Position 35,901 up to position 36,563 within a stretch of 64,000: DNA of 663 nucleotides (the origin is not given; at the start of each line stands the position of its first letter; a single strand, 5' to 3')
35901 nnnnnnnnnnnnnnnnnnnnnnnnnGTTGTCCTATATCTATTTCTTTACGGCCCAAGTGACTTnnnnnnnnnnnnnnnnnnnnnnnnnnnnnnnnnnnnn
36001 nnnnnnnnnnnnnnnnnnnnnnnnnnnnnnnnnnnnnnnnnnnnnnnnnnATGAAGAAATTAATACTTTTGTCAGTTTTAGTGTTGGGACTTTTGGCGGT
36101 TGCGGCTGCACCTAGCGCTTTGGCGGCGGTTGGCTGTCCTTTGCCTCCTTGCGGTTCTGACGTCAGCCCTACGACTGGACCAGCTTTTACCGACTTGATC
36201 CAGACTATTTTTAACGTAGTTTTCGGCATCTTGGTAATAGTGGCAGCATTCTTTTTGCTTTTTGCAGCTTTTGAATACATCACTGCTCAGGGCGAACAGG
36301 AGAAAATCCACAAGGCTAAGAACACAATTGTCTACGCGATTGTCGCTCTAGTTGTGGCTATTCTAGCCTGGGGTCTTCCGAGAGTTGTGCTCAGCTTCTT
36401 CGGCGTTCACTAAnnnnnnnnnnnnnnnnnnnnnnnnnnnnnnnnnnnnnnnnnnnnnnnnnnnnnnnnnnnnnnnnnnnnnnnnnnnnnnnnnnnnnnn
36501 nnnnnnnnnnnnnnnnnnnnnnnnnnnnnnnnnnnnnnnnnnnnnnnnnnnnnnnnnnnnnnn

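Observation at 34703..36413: Tandem array of four divergent TrbC/VirB2-type (T4SS) pilin paralogs, with variable Cys-containing tails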

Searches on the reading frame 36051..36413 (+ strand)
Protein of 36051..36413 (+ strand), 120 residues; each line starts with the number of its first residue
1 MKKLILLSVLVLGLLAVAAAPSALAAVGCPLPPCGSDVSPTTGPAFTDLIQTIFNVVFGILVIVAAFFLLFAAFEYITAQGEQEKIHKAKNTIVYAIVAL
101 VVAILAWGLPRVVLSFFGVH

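Call 3: search_protein_families(library=pfam, proteins=[window:36051-36413:+], max_evalue=1)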
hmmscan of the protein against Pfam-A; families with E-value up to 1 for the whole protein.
window:36051-36413:+ (120 aa): 14 families
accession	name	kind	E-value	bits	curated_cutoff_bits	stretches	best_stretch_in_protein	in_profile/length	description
PF18895.5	T4SS_pilin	-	1.7e-13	50.9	26.6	1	46-109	5-67/71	Type IV secretion system pilin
PF01545.26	Cation_efflux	-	0.0024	18.1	26.6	1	50-107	66-121/198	Cation efflux family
PF14256.11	YwiC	-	0.0039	17.9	25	1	55-114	24-83/126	YwiC-like protein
PF06664.17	WLS-like_TM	-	0.0053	16.5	28.3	1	40-106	139-206/247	Wntless-like, transmembrane domain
PF04791.21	LMBR1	-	0.0092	15.3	31.9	1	48-109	82-146/510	LMBR1-like membrane protein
PF13572.11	DUF4134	-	0.015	16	26.5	1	47-103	28-85/93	Domain of unknown function (DUF4134)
PF13664.11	DUF4149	-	0.023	15.3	24.6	1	45-105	29-86/102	Domain of unknown function (DUF4149)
PF03814.21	KdpA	-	0.034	12.7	22.6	1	15-108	131-224/548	Potassium-transporting ATPase A subunit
PF05875.18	Ceramidase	-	0.039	13.8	32.5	1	52-111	131-187/259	Ceramidase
PF19779.4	DUF6264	-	0.091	13.4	31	1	36-107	60-134/183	Family of unknown function (DUF6264)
PF04956.18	TrbC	-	0.14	12.8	27.9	1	9-106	15-91/98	TrbC/VIRB2 pilin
PF24709.1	DUF7670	-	0.36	11.6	29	1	60-111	14-66/118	Domain of unknown function (DUF7670)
PF22852.1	SoxE_N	-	0.57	10.5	27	1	88-108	2-22/48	Sulfocyanin, N-terminal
PF12725.13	DUF3810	-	0.59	9.9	28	1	57-109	24-81/311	Protein of unknown function (DUF3810)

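Call 13: find_encoding_contigs(protein=window:36051-36413:+, flank=10000, max_places=6)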
Protein window:36051-36413:+ (120 aa): no gene with exactly this product is on record in the collection.

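Call 14: find_homologous_proteins(query=A1, max_evalue=0.001)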
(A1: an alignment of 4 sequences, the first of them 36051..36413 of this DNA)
Query A1 (4 sequences) (120 aa, profile of the alignment): 70 proteins with E <= 0.001 among 8000 candidates.
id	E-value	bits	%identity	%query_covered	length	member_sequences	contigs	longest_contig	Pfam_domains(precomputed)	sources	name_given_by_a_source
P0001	1.7e-46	176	35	74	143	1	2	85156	PF18895.6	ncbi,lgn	-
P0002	1.2e-45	173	29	70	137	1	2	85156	PF18895.6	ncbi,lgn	-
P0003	1.7e-45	172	100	100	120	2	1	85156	PF18895.6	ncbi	-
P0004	1.3e-42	163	45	81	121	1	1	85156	PF18895.6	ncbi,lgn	-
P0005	5.6e-25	106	42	82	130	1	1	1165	PF18895.6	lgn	-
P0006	9.2e-20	89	52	70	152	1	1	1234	PF18895.6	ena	-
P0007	2.1e-19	88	48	70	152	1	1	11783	PF18895.6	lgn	-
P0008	3.0e-19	87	27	85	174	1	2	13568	PF18895.6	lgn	-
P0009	2.7e-17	81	48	70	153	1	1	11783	PF18895.6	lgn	-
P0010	1.1e-14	73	32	89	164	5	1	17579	PF18895.6,PF04956.19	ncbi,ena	-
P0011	2.1e-14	72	39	62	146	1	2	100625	PF18895.6,PF04956.19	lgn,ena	-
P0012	4.2e-14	71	36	96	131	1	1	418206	PF18895.6,PF04956.19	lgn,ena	-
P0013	8.9e-14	70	38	71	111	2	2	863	PF18895.6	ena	-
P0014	1.4e-12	66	33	94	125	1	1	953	PF18895.6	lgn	-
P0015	1.0e-11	63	37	68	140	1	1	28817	PF18895.6,PF04956.19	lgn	-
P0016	1.2e-11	63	36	63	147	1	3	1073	PF18895.6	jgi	jgi:multisubunit Na+/H+ antiporter MnhB subunit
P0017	1.5e-11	63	37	53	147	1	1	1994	PF18895.6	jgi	jgi:heme O synthase-like polyprenyltransferase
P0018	2.3e-11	62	34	96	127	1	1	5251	PF18895.6,PF04956.19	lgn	-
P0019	3.5e-11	61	39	69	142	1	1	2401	PF18895.6,PF04956.19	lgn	-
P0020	5.4e-11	61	32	66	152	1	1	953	PF18895.6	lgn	-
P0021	6.9e-11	60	31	98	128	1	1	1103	PF18895.6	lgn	-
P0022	7.3e-11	60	34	96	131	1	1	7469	PF18895.6,PF04956.19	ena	-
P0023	1.2e-10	60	47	48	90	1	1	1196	PF18895.6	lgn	-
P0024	1.3e-10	60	39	69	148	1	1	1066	PF18895.6,PF04956.19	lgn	-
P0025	1.3e-10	60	38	69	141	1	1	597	PF18895.6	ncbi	-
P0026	1.8e-10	59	36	79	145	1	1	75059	PF18895.6,PF04956.19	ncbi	-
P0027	2.0e-10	59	41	68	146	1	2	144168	PF18895.6,PF04956.19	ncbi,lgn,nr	ncbi:MAG TPA: pilin [Candidatus Saccharimonadales bacterium]|nr:pilin [Candidatus Saccharimonadales 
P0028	2.4e-10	59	34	76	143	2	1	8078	PF18895.6,PF04956.19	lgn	-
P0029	2.9e-10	58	40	64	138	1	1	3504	PF18895.6,PF04956.19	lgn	-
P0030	3.3e-10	58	38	81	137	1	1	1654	PF18895.6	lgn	-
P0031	3.3e-10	58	41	57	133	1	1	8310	PF18895.6,PF04956.19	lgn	-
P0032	6.4e-10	57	32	96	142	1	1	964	PF18895.6,PF04956.19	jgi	jgi:hypothetical protein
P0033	7.2e-10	57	32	96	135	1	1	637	PF18895.6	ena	-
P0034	7.4e-10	57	39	75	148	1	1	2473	PF18895.6,PF04956.19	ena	-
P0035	8.0e-10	57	40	67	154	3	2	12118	PF18895.6,PF04956.19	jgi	jgi:hypothetical protein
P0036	8.5e-10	57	35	70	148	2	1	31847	PF18895.6,PF04956.19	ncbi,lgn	ncbi:MAG TPA: pilin [Candidatus Saccharimonadales bacterium]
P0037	1.3e-9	56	39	73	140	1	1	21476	PF18895.6,PF04956.19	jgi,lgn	-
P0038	1.5e-9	56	40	82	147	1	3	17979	PF18895.6,PF04956.19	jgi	jgi:cytochrome bd-type quinol oxidase subunit 2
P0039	1.9e-9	56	33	96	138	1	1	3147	PF18895.6,PF04956.19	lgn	-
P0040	2.1e-9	56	41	71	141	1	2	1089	PF18895.6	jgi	jgi:hypothetical protein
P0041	2.1e-9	56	37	82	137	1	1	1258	PF18895.6,PF04956.19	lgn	-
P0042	2.5e-9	55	42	56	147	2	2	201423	PF18895.6,PF04956.19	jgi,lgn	jgi:hypothetical protein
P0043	4.6e-9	54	40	68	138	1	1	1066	PF18895.6,PF04956.19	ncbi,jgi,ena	-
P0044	4.7e-9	54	35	83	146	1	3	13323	PF18895.6,PF04956.19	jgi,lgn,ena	-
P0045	4.7e-9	54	33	91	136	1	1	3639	PF18895.6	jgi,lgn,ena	-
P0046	5.7e-9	54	30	88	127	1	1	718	PF18895.6,PF04956.19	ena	-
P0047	1.2e-8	53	32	57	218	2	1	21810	PF18895.6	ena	-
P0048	1.2e-8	53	32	96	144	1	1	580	PF18895.6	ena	-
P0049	1.5e-8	53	38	57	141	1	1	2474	PF18895.6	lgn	-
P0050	2.9e-8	52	52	37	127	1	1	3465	PF18895.6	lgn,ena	-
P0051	2.9e-8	52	36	58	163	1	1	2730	PF18895.6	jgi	jgi:hypothetical protein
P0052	3.0e-8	52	43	56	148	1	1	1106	PF18895.6,PF04956.19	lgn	-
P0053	3.6e-8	52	41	51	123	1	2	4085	PF18895.6,PF04956.19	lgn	-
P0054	3.9e-8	51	29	73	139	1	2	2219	PF18895.6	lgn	-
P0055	9.2e-8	50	29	43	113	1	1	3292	PF18895.6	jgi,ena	-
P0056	1.8e-7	49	29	63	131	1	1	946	PF18895.6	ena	-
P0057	1.9e-7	49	37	82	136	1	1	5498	PF18895.6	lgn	-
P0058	2.0e-7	49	37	36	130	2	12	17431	PF18895.6,PF04956.19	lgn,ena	-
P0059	2.2e-7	49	28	72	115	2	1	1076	PF18895.6,PF04956.19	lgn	-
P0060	3.5e-7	48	46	59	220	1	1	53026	PF18895.6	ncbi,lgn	-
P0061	4.9e-7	48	40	54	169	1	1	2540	PF18895.6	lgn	-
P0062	8.6e-7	47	36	67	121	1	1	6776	PF18895.6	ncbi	-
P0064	2.1e-6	46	29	76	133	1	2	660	PF18895.6,PF19607.5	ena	-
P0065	2.4e-6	46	26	89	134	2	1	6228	PF18895.6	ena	-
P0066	7.9e-6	44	29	63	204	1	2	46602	PF18895.6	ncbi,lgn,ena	-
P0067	2.5e-5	42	38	60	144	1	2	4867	PF18895.6,PF04956.19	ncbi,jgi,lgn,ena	jgi:hypothetical protein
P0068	6.5e-5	41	-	-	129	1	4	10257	PF18895.6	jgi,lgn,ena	jgi:hypothetical protein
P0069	1.0e-4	40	31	40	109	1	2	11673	PF18895.6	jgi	jgi:hypothetical protein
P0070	1.5e-4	40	-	-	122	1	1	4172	PF18895.6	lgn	-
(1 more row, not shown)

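Call 16: list_cluster_members(proteins=[P0001, P0002, P0003, P0004])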
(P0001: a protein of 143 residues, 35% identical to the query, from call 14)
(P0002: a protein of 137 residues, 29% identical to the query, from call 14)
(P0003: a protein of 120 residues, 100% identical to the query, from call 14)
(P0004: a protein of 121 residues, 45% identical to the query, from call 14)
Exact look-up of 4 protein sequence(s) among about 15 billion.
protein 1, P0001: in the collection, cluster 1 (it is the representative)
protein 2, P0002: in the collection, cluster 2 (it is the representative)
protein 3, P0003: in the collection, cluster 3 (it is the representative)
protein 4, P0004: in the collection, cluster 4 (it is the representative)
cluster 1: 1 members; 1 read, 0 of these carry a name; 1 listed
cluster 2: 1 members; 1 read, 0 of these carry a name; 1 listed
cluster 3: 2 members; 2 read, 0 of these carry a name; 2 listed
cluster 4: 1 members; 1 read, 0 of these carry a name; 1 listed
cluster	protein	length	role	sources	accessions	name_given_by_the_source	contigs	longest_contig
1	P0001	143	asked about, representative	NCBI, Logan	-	-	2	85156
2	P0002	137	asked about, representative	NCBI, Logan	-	-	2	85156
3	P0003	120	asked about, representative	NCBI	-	-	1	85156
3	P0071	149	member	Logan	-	-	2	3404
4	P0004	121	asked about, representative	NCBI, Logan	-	-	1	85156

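Call 17: find_encoding_contigs(protein=P0003, flank=10000, max_places=4)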
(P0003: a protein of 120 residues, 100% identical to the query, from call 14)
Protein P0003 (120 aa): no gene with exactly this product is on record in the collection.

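Call 18: find_encoding_contigs(protein=P0001, flank=10000, max_places=4)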
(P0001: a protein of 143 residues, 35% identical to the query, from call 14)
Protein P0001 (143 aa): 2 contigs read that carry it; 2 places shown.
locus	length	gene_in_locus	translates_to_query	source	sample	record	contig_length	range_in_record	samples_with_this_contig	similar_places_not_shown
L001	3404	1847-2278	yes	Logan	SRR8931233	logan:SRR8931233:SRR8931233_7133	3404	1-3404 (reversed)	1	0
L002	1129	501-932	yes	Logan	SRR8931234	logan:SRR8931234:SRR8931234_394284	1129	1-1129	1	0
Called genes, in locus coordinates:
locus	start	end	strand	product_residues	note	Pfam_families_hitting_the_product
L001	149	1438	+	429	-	PF01547:SBP_bac_1, PF13416:SBP_bac_8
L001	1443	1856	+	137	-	PF18895:T4SS_pilin (weak)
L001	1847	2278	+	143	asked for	PF18895:T4SS_pilin (weak)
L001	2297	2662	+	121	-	PF18895:T4SS_pilin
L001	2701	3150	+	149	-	PF18895:T4SS_pilin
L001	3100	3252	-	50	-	-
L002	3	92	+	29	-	?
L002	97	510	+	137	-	PF18895:T4SS_pilin (weak)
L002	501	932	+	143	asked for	PF18895:T4SS_pilin (weak)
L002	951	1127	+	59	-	?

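Call 25: search_protein_families(library=ncbifam, proteins=[window:36051-36413:+], max_evalue=0.01)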
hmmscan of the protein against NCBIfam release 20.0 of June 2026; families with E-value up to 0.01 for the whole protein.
window:36051-36413:+ (120 aa): 2 families
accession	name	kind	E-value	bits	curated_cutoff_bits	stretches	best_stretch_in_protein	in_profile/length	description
NF045849.1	ICE_MMCAP2_0565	equivalog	3.1e-13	49.2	40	1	48-116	11-79/80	Mbov_0395 family pilin-like conjugal transfer protein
NF009523.0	PRK12884.1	equivalog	0.001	18.3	269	1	47-105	217-274/279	prenyltransferase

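Call 28: find_encoding_contigs(protein=P0007, flank=10000, max_places=3)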
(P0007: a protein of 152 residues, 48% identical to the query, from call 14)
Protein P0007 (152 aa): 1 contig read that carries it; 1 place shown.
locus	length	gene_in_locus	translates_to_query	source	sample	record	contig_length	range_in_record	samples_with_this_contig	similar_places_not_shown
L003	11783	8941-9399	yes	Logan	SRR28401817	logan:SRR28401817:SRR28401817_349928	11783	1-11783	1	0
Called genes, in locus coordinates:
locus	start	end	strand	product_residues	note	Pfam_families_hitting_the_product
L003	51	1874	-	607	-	PF06480:FtsH_ext, PF00004:AAA, PF17862:AAA_lid_3, PF01434:Peptidase_M41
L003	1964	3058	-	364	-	PF23459:S1_RRP5 (faint), PF00575:S1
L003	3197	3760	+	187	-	PF13483:Lactamase_B_3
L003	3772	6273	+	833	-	PF00521:DNA_topoisoIV, PF03989:DNA_gyraseA_C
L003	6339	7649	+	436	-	PF01547:SBP_bac_1, PF13416:SBP_bac_8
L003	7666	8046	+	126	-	PF18895:T4SS_pilin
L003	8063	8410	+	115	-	PF04956:TrbC (weak), PF18895:T4SS_pilin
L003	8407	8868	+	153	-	PF18895:T4SS_pilin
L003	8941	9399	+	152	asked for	PF18895:T4SS_pilin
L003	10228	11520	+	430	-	-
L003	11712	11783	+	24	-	?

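Call 29: find_encoding_contigs(protein=P0008, flank=10000, max_places=3)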
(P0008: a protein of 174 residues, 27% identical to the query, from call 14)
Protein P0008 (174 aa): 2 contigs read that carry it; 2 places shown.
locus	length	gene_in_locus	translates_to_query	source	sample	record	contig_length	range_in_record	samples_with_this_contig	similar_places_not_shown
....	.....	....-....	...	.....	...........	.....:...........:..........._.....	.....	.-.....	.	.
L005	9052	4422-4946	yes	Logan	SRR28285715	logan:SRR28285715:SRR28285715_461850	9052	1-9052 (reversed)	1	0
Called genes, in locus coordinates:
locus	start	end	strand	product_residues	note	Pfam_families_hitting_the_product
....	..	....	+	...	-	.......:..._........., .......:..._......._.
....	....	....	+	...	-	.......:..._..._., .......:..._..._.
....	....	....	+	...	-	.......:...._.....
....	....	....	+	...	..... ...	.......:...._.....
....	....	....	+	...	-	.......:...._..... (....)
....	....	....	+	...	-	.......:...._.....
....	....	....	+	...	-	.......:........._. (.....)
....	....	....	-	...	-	-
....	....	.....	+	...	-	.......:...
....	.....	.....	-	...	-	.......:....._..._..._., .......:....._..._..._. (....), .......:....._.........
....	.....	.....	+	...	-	-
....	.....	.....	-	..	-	?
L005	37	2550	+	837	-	PF00521:DNA_topoisoIV, PF03989:DNA_gyraseA_C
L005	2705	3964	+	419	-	PF01547:SBP_bac_1, PF13416:SBP_bac_8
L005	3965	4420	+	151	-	PF18895:T4SS_pilin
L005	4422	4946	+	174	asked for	PF18895:T4SS_pilin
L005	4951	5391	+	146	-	PF18895:T4SS_pilin (weak)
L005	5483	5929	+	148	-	PF18895:T4SS_pilin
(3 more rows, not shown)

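Call 32: find_related_loci(query=A3, collection=genome_contigs, flank=8000)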
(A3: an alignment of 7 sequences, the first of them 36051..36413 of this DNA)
Query A3 (120 aa) in genome_contigs; peptide patterns used: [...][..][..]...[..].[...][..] (x = any residue, [..] = any of these).
29 stretches matched a pattern; 8 encode a relative of the query (tblastn E <= 1e-3); 8 distinct loci.
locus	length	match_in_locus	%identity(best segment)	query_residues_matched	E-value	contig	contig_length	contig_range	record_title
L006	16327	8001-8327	40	15-116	3e-20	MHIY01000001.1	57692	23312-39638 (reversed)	MAG: Candidatus Colwellbacteria bacterium RIFCSPLOWO2_01_FULL_48_10 rifcsplowo2_01_scaffold_10139, whole genome shotgun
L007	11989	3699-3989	37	14-116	4e-15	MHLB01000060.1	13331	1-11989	MAG: Candidatus Liptonbacteria bacterium RIFCSPLOWO2_01_FULL_53_13 rifcsplowo2_01_scaffold_79544, whole genome shotgun s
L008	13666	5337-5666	35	10-118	4e-15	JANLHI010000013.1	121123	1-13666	MAG: Patescibacteria group bacterium isolate P6-13 k99_35487, whole genome shotgun sequence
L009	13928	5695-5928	37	40-113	4e-14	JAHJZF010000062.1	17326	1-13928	MAG: Patescibacteria group bacterium isolate Undefined_mixed_planktonic.mb.104 Undefined_mixed_p.mb.104_k141_1414136, wh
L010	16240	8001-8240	38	32-116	4e-14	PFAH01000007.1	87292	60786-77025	MAG: Candidatus Colwellbacteria bacterium CG10_big_fil_rev_8_21_14_0_10_42_22 CG10_8_21_14_0.10_scaffold_360_c, whole ge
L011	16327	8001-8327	37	1-116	8e-14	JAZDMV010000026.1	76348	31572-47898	MAG: bacterium isolate MEGAHIT-group-0.677 k141_13450370, whole genome shotgun sequence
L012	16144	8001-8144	50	70-117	2e-11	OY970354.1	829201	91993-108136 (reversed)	MAG: uncultured bacterium isolate MFD04540.bin.2.12 genome assembly, chromosome: 1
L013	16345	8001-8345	36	1-118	8e-15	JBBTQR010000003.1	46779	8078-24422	MAG: Patescibacteria group bacterium isolate H41-bin256_1 H41_bin256_1_000000000003, whole genome shotgun sequence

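Call 38: find_encoding_contigs(protein=P0012, flank=10000, max_places=1)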
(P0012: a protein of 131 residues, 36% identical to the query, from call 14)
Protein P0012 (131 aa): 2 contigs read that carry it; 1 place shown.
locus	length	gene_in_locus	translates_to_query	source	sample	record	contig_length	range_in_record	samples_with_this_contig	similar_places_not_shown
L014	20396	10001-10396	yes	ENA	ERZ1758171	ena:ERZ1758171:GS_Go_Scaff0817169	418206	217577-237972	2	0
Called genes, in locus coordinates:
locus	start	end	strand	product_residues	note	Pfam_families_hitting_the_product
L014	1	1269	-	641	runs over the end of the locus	PF01935:DUF87 (weak), PF12846:AAA_10 (faint), PF19044:P-loop_TraG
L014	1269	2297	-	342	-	PF26593:TraC-like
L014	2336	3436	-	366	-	PF12666:PrgI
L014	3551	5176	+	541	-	-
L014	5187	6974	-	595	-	PF19590:TrbL_3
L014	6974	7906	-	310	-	-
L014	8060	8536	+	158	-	PF18895:T4SS_pilin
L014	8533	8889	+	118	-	PF18895:T4SS_pilin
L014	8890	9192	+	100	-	PF18895:T4SS_pilin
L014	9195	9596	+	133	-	PF18895:T4SS_pilin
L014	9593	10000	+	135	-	PF18895:T4SS_pilin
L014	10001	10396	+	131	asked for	PF04956:TrbC, PF18895:T4SS_pilin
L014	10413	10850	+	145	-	PF04956:TrbC (weak), PF18895:T4SS_pilin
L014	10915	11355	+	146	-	PF04956:TrbC, PF18895:T4SS_pilin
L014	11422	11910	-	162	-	PF17886:ArsA_HSP20 (weak), PF00011:HSP20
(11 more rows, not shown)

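Call 39: find_encoding_contigs(protein=P0027, flank=10000, max_places=1)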
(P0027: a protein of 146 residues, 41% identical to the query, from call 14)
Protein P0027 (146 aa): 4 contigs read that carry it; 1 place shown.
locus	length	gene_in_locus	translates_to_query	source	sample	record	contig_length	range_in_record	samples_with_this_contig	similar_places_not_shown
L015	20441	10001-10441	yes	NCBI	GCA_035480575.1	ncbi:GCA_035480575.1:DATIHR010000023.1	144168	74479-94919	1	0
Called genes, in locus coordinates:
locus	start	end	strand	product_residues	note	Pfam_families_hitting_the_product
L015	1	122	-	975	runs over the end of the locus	-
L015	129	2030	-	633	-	PF01935:DUF87 (weak), PF19044:P-loop_TraG, PF12846:AAA_10 (weak), PF19044:P-loop_TraG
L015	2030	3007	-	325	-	PF26593:TraC-like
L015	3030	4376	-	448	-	PF12666:PrgI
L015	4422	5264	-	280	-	-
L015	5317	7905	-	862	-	-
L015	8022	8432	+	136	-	PF18895:T4SS_pilin (weak)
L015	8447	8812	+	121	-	PF18895:T4SS_pilin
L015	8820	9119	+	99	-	PF18895:T4SS_pilin (weak)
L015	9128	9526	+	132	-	PF18895:T4SS_pilin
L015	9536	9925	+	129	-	PF18895:T4SS_pilin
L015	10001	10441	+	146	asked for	PF04956:TrbC (weak), PF18895:T4SS_pilin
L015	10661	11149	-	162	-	PF17886:ArsA_HSP20 (weak), PF00011:HSP20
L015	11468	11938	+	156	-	PF00156:Pribosyltran, PF14681:UPRTase (weak)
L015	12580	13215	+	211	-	-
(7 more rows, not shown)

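Call 44: predict_structure(alignment_id=A2)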
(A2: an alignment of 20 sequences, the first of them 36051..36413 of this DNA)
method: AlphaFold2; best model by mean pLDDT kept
length: 120 residues; sequences in the alignment: 20
mean_pLDDT: 73.8   pTM: 0.49
mean pLDDT of the five models: 73.8, 72.8, 71.1, 66.8, 66.0
residues with pLDDT >= 90: 0; 70-90: 82; 50-70: 34; < 50: 4
segments of 3 or more residues with pLDDT < 50: none
pLDDT, mean of each block of 10 residues (from residue 1): 67 68 56 53 72 83 84 81 80 84 84 74
secondary structure, 60 per line:
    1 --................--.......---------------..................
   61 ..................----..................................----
elements in order: H3-18 H21-27 H43-78 H83-116

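Call 46: search_solved_structures(query=A2, max_evalue=10)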
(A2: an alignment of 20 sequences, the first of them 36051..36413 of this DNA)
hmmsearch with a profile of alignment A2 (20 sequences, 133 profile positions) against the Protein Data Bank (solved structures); distinct sequences matched with E-value up to 10: 15.
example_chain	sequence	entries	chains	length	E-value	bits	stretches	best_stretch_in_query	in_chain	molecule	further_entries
6ytv_A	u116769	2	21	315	0.017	18.6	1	8-81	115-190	Calcium homeostasis modulator protein 6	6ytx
8qkd_A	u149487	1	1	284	0.23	15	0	5-77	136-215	sc-CC-5-24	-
7zm5_A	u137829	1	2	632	0.25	14.8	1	52-104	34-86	Attachment glycoprotein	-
7zcm_B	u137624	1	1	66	0.84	13.1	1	69-115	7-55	Sensory rhodopsin II transducer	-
2f93_B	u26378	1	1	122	1.2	12.7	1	69-115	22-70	Sensory rhodopsin II transducer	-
6b87_A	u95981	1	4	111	1.3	12.5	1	48-89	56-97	TMHC2_E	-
1h2s_B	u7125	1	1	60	1.6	12.2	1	71-115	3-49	SENSORY RHODOPSIN II TRANSDUCER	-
5jjn_B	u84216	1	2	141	2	11.9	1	69-115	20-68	Sensory rhodopsin II transducer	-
4gyc_B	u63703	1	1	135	2.8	11.4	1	69-115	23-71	Sensory rhodopsin II transducer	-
5jjj_B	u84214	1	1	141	3.1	11.3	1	69-115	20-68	Sensory rhodopsin II transducer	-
5b2g_A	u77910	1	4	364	3.3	11.2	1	15-128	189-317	Endolysin,Claudin-4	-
2f95_B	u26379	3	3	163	3.8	11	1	69-115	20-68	Sensory rhodopsin II transducer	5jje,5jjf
7tdm_A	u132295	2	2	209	7.5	10.1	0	14-128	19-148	Claudin-4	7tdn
9cmh_A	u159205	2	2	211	7.7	10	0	14-128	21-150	Claudin-4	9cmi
7kp4_A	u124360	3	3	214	7.9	10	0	14-128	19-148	Claudin-4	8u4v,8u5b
